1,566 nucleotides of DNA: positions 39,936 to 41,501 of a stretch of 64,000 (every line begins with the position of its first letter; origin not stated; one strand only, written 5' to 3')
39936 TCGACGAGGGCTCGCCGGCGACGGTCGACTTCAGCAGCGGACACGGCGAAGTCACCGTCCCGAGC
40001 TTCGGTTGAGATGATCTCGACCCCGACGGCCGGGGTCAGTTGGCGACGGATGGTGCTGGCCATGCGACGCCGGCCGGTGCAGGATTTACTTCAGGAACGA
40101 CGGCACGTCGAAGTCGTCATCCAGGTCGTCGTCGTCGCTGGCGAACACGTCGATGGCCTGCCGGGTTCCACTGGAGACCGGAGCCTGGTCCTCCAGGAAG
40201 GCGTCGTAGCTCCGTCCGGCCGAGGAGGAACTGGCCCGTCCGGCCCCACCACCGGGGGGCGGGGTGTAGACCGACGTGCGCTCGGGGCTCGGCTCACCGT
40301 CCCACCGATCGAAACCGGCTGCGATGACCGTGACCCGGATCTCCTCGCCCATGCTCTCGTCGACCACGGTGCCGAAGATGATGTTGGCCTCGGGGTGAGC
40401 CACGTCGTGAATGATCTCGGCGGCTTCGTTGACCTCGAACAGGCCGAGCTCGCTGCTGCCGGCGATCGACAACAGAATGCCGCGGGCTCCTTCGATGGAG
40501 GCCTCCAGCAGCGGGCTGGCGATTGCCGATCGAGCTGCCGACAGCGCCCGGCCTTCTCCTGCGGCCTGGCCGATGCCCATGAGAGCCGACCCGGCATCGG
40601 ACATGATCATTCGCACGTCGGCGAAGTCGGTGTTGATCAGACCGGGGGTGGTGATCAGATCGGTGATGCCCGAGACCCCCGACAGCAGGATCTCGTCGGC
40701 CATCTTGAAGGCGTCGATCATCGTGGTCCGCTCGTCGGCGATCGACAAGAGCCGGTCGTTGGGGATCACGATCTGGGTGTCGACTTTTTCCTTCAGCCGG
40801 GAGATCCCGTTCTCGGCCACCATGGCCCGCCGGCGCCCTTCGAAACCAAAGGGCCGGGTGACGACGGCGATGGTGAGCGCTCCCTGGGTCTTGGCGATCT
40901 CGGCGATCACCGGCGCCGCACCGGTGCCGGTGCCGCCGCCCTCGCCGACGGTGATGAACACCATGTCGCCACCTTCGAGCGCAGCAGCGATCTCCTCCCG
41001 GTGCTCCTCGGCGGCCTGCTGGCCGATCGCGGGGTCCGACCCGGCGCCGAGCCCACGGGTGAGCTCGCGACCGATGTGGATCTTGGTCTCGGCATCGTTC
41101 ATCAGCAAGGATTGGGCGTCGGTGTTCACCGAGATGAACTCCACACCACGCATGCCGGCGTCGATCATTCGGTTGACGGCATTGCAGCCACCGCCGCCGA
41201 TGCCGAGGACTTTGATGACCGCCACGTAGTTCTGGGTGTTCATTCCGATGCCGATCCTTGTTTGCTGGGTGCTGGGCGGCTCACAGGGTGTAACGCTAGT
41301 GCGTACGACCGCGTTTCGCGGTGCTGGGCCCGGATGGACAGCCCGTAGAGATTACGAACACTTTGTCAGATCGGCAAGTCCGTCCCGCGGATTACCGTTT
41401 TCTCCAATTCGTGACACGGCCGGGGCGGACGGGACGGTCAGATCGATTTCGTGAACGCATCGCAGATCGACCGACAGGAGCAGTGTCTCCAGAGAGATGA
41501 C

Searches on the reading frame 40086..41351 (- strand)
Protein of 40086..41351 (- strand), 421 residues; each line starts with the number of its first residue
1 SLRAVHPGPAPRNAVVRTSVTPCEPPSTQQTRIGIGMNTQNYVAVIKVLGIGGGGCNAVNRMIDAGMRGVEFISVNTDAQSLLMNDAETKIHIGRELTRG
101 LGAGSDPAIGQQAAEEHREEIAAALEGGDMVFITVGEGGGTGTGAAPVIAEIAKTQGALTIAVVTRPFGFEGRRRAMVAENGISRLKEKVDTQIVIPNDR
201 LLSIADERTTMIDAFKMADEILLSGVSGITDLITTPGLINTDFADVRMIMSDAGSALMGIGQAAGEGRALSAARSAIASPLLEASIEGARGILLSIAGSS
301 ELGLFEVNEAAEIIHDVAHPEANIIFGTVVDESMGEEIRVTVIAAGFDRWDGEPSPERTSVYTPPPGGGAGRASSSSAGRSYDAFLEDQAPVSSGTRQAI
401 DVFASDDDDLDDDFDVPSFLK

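Call 30: search_protein_families(library=pfam, proteins=[window:40086-41351:-], max_evalue=0.001)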
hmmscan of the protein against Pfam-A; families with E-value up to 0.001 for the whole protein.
window:40086-41351:- (421 aa): 2 families
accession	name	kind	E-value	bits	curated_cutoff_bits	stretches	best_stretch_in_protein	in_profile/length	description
PF00091.31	Tubulin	-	7e-47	160.6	33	1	46-205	2-189/190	Tubulin/FtsZ family, GTPase domain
PF12327.13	FtsZ_C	-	1e-33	115.9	27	1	254-348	1-95/95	FtsZ family, C-terminal domain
